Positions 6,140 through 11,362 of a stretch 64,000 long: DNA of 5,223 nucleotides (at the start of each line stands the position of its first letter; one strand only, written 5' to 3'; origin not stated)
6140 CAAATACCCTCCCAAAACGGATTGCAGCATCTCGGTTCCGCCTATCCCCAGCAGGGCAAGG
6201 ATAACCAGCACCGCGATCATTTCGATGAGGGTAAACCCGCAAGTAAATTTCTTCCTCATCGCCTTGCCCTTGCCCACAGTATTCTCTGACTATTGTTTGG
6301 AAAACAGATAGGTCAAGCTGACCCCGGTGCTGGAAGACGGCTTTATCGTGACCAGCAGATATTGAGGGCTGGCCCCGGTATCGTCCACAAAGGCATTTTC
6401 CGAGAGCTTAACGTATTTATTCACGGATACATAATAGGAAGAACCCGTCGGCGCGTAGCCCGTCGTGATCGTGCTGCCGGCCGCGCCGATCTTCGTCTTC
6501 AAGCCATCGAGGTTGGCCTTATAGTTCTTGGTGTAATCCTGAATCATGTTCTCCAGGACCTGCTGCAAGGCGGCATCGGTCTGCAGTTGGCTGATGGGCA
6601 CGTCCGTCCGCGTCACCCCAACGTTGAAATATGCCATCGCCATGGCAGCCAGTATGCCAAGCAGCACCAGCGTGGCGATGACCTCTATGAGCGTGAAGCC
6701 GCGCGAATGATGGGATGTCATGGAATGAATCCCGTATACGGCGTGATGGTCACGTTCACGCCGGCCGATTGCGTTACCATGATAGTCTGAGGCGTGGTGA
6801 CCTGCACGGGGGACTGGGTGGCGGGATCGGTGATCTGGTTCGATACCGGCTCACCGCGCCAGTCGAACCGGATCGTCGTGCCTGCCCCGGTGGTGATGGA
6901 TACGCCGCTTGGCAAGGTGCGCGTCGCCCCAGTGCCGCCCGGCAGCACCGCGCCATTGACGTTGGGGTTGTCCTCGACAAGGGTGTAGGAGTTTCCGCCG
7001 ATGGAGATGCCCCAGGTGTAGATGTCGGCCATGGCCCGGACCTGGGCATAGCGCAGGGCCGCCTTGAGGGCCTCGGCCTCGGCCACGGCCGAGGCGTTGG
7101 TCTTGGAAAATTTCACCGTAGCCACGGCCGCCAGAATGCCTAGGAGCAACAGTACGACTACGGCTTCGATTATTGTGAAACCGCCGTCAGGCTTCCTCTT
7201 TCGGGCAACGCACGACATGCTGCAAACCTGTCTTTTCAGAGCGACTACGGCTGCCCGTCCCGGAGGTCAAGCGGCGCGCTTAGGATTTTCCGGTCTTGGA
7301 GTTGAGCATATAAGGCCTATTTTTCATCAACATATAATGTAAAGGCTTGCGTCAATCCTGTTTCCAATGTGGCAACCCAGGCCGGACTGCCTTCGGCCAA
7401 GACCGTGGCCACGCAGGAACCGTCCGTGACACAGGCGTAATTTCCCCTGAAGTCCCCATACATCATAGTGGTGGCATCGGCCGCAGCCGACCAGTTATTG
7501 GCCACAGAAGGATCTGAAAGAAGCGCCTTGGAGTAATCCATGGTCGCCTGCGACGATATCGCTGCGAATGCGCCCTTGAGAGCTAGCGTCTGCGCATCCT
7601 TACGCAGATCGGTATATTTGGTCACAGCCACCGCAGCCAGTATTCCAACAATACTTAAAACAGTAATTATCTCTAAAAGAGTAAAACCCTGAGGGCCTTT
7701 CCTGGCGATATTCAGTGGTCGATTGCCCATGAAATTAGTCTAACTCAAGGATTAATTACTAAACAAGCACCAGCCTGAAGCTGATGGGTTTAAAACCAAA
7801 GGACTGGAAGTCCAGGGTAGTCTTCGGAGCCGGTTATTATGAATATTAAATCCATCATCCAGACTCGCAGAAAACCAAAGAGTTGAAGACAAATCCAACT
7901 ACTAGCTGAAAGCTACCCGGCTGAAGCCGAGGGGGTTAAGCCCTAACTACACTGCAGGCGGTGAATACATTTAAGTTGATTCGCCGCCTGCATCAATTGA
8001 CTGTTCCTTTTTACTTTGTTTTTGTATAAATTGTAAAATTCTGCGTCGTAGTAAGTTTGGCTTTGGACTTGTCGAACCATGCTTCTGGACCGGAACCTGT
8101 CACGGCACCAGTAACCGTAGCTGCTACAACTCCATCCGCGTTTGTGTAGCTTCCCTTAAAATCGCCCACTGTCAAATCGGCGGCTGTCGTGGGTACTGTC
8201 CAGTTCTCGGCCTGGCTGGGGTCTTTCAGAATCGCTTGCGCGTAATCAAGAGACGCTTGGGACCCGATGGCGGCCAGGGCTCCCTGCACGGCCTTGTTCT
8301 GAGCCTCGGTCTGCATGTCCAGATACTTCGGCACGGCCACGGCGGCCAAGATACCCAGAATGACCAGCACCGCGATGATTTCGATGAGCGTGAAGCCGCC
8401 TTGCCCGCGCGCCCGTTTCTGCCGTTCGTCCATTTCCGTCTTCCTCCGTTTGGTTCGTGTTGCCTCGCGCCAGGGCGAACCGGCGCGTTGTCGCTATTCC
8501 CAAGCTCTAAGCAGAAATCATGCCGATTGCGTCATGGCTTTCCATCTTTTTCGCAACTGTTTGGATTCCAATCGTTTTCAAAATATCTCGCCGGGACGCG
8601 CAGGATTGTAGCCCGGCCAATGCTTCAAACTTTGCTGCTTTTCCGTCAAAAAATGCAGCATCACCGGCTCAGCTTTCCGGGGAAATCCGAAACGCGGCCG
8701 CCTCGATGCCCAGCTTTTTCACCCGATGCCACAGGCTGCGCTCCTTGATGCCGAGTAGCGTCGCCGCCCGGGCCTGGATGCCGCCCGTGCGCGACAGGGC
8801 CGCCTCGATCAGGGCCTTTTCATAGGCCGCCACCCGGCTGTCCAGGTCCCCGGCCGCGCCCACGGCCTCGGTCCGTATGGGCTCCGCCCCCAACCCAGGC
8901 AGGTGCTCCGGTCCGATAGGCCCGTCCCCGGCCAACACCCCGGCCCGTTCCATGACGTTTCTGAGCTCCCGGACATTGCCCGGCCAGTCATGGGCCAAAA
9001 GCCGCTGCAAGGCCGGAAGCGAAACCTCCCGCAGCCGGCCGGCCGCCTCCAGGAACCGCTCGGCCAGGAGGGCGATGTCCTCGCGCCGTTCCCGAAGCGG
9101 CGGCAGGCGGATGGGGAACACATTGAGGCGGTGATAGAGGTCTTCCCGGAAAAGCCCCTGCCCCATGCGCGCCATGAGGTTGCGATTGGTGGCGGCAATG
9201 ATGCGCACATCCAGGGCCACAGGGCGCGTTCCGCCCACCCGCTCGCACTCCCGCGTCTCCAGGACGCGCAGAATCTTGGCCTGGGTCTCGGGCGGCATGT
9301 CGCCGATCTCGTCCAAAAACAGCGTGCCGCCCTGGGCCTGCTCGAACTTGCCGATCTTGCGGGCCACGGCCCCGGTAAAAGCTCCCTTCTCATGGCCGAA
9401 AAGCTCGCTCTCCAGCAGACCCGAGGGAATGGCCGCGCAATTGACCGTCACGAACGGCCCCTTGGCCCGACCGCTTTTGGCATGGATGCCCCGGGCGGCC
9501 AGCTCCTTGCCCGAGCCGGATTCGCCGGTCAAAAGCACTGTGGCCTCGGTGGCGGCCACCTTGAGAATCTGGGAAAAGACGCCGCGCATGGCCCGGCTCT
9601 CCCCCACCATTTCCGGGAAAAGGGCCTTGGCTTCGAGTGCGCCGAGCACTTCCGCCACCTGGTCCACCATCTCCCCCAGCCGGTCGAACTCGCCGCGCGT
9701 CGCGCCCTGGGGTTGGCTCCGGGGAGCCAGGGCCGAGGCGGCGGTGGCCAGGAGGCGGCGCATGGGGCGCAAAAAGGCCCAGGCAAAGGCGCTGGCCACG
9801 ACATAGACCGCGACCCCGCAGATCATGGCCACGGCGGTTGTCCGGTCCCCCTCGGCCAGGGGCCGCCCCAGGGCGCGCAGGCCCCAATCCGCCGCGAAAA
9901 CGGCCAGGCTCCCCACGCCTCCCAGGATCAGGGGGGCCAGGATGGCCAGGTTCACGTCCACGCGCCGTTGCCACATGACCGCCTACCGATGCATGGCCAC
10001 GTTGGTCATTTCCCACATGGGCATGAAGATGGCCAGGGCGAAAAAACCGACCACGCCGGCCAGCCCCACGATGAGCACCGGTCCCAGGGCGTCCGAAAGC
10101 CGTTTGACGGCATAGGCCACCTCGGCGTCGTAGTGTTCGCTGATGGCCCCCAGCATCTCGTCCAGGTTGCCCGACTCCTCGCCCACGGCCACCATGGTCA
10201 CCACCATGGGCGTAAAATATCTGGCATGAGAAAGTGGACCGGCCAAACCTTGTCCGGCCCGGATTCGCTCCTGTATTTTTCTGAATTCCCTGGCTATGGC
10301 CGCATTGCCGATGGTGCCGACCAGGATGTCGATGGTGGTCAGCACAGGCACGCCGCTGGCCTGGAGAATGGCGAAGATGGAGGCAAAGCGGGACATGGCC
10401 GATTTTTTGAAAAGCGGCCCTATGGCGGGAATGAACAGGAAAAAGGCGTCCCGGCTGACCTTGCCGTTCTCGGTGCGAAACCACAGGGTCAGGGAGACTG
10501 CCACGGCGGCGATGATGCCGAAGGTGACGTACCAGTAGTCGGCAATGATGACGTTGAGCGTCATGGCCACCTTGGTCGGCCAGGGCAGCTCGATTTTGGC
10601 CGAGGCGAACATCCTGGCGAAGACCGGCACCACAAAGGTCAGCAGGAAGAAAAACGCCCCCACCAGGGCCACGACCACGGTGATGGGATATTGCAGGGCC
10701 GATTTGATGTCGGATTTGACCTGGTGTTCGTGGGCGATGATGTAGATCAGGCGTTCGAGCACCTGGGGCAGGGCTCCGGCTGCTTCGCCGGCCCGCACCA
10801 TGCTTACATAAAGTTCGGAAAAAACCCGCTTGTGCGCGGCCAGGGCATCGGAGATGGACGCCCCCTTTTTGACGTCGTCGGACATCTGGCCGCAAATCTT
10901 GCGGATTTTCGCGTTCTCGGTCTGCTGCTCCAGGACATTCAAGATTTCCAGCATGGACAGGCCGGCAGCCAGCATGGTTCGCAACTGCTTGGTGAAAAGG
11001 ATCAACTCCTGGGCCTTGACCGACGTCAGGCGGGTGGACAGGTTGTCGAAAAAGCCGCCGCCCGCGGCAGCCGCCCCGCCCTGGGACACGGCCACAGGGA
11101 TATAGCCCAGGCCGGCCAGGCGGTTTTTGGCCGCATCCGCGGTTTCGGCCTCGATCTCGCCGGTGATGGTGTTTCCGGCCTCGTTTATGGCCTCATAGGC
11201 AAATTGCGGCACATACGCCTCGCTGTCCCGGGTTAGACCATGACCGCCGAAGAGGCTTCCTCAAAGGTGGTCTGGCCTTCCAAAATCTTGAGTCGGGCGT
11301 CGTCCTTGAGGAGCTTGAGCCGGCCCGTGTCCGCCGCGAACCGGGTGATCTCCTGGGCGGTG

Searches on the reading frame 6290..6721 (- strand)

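Call 3: search_protein_families(library=pfam, proteins=[window:6290-6721:-], max_evalue=1)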
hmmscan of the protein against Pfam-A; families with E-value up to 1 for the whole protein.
window:6290-6721:- (143 aa): 2 families
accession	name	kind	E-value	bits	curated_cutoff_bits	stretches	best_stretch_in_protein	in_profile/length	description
PF07963.17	N_methyl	-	2e-08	33.9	21.2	1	5-29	3-27/27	Prokaryotic N-terminal methylation motif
PF13670.12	PepSY_2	-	0.039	14.4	24.3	1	15-59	2-41/83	Peptidase propeptide and YPEB domain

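Call 4: search_protein_families(library=ncbifam, proteins=[window:6290-6721:-], max_evalue=1)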
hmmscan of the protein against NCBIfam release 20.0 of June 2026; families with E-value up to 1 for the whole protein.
window:6290-6721:- (143 aa): 14 families
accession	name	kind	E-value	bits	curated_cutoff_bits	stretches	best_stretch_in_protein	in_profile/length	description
TIGR02532.1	IV_pilin_GFxxxE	domain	1.5e-07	31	16.3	1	7-29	2-24/24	prepilin-type N-terminal cleavage/methylation domain-containing protein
TIGR01708.2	typeII_sec_gspH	equivalog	1.6e-05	25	80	1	6-55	1-50/169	type II secretion system minor pseudopilin GspH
TIGR01710.1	typeII_sec_gspG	equivalog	1.7e-05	24.8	88.85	1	7-76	1-68/134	type II secretion system major pseudopilin GspG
NF041775.1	typeIV_PilA_Myxo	equivalog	0.0014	18.7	400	1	5-32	9-36/214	type IV pilin protein PilA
NF041002.1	pilin_ComGF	equivalog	0.013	15.7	80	1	7-54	2-51/139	competence type IV pilus minor pilin ComGF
NF040999.1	pilin_ComGC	equivalog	0.021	15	75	1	7-75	2-67/84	competence type IV pilus major pilin ComGC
TIGR02523.1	type_IV_pilV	equivalog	0.041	14.4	52.2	1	7-68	2-67/139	type IV pilus modification protein PilV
NF007862.0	PRK10574.1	equivalog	0.045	13.9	138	1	5-33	3-31/145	prepilin peptidase-dependent pilin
NF007800.0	PRK10506.1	equivalog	0.045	13.6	158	1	4-30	6-32/163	prepilin peptidase-dependent protein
NF047828.1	T3SSXpsI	equivalog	0.087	12.8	150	1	7-52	2-45/132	type II secretion system protein XpsI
TIGR01711.1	gspJ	equivalog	0.1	12.4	64.85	1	7-65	1-59/192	type II secretion system minor pseudopilin GspJ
TIGR01707.1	gspI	equivalog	0.11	13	44.35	1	8-63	1-52/101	type II secretion system minor pseudopilin GspI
NF006453.0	PRK08808.1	equivalog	0.13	11.3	295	1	3-30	3-30/211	type II secretion system protein J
NF009711.0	PRK13240.1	equivalog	0.31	10.6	48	1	18-35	7-24/40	photosystem II protein Y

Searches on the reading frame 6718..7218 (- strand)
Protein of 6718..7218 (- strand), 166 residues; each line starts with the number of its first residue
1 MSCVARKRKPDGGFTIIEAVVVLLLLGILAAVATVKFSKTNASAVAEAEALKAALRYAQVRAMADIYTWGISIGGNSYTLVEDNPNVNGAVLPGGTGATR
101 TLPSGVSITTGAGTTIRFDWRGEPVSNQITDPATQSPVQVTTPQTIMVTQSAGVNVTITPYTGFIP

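Call 3: search_protein_families(library=pfam, proteins=[window:6718-7218:-], max_evalue=1)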
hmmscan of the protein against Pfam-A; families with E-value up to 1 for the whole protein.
window:6718-7218:- (166 aa): 3 families
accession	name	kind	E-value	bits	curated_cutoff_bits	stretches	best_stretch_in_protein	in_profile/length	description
PF07963.17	N_methyl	-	3.8e-06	26.7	21.2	1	9-33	2-26/27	Prokaryotic N-terminal methylation motif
PF12019.13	GspH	-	0.0024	18.8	21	1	47-131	1-82/108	Type II transport protein GspH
PF11780.13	DUF3318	-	0.14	12.5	25.9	1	20-61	98-139/141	Protein of unknown function (DUF3318)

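Call 4: search_protein_families(library=ncbifam, proteins=[window:6718-7218:-], max_evalue=1)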
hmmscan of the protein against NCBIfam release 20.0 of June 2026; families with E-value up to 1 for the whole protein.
window:6718-7218:- (166 aa): 10 families
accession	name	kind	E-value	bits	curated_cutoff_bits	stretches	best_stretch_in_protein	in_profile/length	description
TIGR01708.2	typeII_sec_gspH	equivalog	1.4e-11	44.7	80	1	13-85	3-77/169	type II secretion system minor pseudopilin GspH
NF040982.1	ComGD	equivalog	1.6e-05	25.4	70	1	13-77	3-69/139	competence type IV pilus minor pilin ComGD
NF041775.1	typeIV_PilA_Myxo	equivalog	3.3e-05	24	400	1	6-63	5-63/214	type IV pilin protein PilA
TIGR01710.1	typeII_sec_gspG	equivalog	5.8e-05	23.1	88.85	1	13-56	2-50/134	type II secretion system major pseudopilin GspG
TIGR02532.1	IV_pilin_GFxxxE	domain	0.001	18.8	16.3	1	13-34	3-24/24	prepilin-type N-terminal cleavage/methylation domain-containing protein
NF040999.1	pilin_ComGC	equivalog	0.039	14.2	75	1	13-47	3-37/84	competence type IV pilus major pilin ComGC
NF007800.0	PRK10506.1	equivalog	0.066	13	158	1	9-50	6-47/163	prepilin peptidase-dependent protein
TIGR02523.1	type_IV_pilV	equivalog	0.075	13.5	52.2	1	13-54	3-43/139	type IV pilus modification protein PilV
NF050032.1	Rv1733c_fam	subfamily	0.28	11.1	80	1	19-133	23-132/180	Rv1733c family protein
TIGR03816.1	tadE_like_DECH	hypoth_equivalog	0.62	10.3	50.95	0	18-59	12-53/109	Rv3654c family TadE-like protein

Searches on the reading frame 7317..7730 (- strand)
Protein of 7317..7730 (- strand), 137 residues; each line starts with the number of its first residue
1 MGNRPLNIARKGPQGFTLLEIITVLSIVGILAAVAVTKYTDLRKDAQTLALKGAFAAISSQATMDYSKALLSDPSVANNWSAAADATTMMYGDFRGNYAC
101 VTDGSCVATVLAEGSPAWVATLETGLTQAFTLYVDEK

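Call 3: search_protein_families(library=pfam, proteins=[window:7317-7730:-], max_evalue=1)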
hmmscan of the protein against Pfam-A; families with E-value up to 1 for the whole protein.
window:7317-7730:- (137 aa): 1 family
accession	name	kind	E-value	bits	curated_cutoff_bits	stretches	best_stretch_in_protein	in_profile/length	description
PF07963.17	N_methyl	-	3.5e-06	26.8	21.2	1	13-35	4-26/27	Prokaryotic N-terminal methylation motif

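Call 4: search_protein_families(library=ncbifam, proteins=[window:7317-7730:-], max_evalue=1)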
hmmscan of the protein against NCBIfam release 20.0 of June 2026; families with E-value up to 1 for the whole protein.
window:7317-7730:- (137 aa): 13 families
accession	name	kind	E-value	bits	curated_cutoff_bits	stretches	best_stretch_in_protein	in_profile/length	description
TIGR02532.1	IV_pilin_GFxxxE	domain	1.8e-07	30.7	16.3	1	14-36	2-24/24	prepilin-type N-terminal cleavage/methylation domain-containing protein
TIGR01708.2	typeII_sec_gspH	equivalog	6.2e-07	29.6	80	1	14-65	2-57/169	type II secretion system minor pseudopilin GspH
TIGR01710.1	typeII_sec_gspG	equivalog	2.6e-06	27.5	88.85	1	14-59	1-46/134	type II secretion system major pseudopilin GspG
NF007862.0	PRK10574.1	equivalog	2.3e-05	24.5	138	1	14-52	5-44/145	prepilin peptidase-dependent pilin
NF041775.1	typeIV_PilA_Myxo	equivalog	6.3e-05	23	400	1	14-45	11-42/214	type IV pilin protein PilA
NF040999.1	pilin_ComGC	equivalog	0.0006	19.9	75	1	14-63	2-51/84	competence type IV pilus major pilin ComGC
NF041013.1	T4P_ComGE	equivalog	0.0015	18.6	49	1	14-56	4-46/83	competence type IV pilus minor pilin ComGE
NF007800.0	PRK10506.1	equivalog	0.0047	16.8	158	1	12-46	7-41/163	prepilin peptidase-dependent protein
NF007848.0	PRK10557.1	equivalog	0.033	13.5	120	1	10-68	7-65/192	prepilin peptidase-dependent protein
NF040982.1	ComGD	equivalog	0.067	13.6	70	1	14-38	2-26/139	competence type IV pilus minor pilin ComGD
TIGR01707.1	gspI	equivalog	0.078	13.5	44.35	1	15-49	1-35/101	type II secretion system minor pseudopilin GspI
NF033790.1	CnrY_NccY_antiS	subfamily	0.11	13.1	35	1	39-87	39-86/95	CnrY/NccY family anti-sigma factor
TIGR02596.1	TIGR02596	subfamily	0.18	11.9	70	1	16-41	1-26/196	Verru_Chthon cassette protein D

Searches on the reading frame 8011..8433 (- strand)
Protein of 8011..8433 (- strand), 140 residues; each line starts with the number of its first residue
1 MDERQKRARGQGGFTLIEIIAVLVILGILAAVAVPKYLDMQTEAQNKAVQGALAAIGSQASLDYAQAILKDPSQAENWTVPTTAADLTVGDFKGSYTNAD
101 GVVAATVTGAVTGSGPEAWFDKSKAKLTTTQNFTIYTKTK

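Call 3: search_protein_families(library=pfam, proteins=[window:8011-8433:-], max_evalue=1)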
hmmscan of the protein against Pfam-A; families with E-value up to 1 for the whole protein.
window:8011-8433:- (140 aa): 2 families
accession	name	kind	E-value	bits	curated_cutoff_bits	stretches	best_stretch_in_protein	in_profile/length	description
PF07963.17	N_methyl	-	3.8e-07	29.9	21.2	1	9-33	2-26/27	Prokaryotic N-terminal methylation motif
PF02378.23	PTS_EIIC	-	0.036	13.6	30.7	1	21-113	52-130/319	Phosphotransferase system, EIIC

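Call 4: search_protein_families(library=ncbifam, proteins=[window:8011-8433:-], max_evalue=1)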
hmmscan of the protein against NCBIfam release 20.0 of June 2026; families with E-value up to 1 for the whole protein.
window:8011-8433:- (140 aa): 13 families
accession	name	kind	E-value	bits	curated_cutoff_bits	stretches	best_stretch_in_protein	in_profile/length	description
TIGR01710.1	typeII_sec_gspG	equivalog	5e-11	42.8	88.85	1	13-69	2-57/134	type II secretion system major pseudopilin GspG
NF041775.1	typeIV_PilA_Myxo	equivalog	9.4e-08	32.3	400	1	12-56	11-55/214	type IV pilin protein PilA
TIGR02532.1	IV_pilin_GFxxxE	domain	1.2e-07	31.3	16.3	1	11-34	1-24/24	prepilin-type N-terminal cleavage/methylation domain-containing protein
NF040999.1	pilin_ComGC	equivalog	5.9e-07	29.6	75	1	12-62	2-52/84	competence type IV pilus major pilin ComGC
TIGR01708.2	typeII_sec_gspH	equivalog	7.8e-07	29.2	80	1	11-49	1-41/169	type II secretion system minor pseudopilin GspH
NF007862.0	PRK10574.1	equivalog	1.9e-05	24.9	138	1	11-40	4-33/145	prepilin peptidase-dependent pilin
NF007800.0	PRK10506.1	equivalog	0.0012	18.7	158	1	6-69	3-70/163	prepilin peptidase-dependent protein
NF041013.1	T4P_ComGE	equivalog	0.0015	18.6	49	1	13-49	5-41/83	competence type IV pilus minor pilin ComGE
TIGR02596.1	TIGR02596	subfamily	0.022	14.9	70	1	14-39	1-26/196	Verru_Chthon cassette protein D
TIGR02523.1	type_IV_pilV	equivalog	0.028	14.9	52.2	1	11-77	1-63/139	type IV pilus modification protein PilV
TIGR01707.1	gspI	equivalog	0.063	13.8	44.35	1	13-57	1-44/101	type II secretion system minor pseudopilin GspI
NF038303.1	EPS_HpsB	equivalog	0.078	12.9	150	1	11-79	2-66/211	hormogonium polysaccharide secretion pseudopilin HpsB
TIGR03816.1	tadE_like_DECH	hypoth_equivalog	0.11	12.7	50.95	1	9-60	2-52/109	Rv3654c family TadE-like protein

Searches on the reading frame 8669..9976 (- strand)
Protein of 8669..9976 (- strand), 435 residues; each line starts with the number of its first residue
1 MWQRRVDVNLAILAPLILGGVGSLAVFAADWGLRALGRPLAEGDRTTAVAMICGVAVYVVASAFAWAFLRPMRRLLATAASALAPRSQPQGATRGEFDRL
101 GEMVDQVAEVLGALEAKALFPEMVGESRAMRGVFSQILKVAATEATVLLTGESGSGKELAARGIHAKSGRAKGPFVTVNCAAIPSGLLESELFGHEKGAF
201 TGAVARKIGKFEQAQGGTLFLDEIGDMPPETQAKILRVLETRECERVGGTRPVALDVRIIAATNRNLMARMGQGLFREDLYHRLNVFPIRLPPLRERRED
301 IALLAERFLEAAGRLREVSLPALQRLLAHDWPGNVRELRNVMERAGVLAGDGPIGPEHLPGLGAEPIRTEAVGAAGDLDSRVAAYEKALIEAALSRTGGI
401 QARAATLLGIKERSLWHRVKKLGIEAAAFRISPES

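Call 15: search_protein_families(library=pfam, proteins=[window:8669-9976:-], max_evalue=0.0001)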
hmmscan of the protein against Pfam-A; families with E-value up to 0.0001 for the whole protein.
window:8669-9976:- (435 aa): 6 families
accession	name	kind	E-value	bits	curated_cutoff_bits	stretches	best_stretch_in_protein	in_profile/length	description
PF00158.32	Sigma54_activat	-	8.5e-71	237.5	20.2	1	123-289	1-167/168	Sigma-54 interaction domain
PF14532.12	Sigma54_activ_2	-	4.4e-21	76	25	1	124-294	1-138/138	Sigma-54 interaction domain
PF25601.1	AAA_lid_14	-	2e-19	69.6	27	1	295-360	1-71/87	AAA+ ATPase lid domain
PF02954.25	HTH_8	-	5.7e-10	39.2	22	1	385-422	5-42/42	Bacterial regulatory protein, Fis family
PF07728.20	AAA_5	-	1.1e-07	32.4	22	1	147-266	2-124/139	AAA domain (dynein-related subfamily)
PF00004.35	AAA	-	5.4e-05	24.1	21.2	0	147-270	1-113/131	ATPase family associated with various cellular activities (AAA)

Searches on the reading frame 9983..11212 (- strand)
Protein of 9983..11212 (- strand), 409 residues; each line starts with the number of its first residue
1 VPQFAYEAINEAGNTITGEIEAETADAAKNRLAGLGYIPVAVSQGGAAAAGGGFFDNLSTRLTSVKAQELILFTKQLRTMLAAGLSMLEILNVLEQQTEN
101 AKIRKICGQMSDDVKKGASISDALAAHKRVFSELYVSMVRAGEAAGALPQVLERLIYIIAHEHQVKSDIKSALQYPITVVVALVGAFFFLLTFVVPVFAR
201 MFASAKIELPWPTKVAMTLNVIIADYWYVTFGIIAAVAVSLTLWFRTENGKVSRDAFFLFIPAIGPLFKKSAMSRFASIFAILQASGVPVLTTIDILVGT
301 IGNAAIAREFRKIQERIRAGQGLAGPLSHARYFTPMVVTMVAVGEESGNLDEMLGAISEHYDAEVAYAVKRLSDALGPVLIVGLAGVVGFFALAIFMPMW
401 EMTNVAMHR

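Call 15: search_protein_families(library=pfam, proteins=[window:9983-11212:-], max_evalue=0.0001)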
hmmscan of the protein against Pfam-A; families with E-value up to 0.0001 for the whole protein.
window:9983-11212:- (409 aa): 1 family
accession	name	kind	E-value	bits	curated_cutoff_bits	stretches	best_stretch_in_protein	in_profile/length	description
PF00482.28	T2SSF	-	1.8e-56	189.9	25.2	2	73-196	1-125/125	Type II secretion system (T2SS), protein F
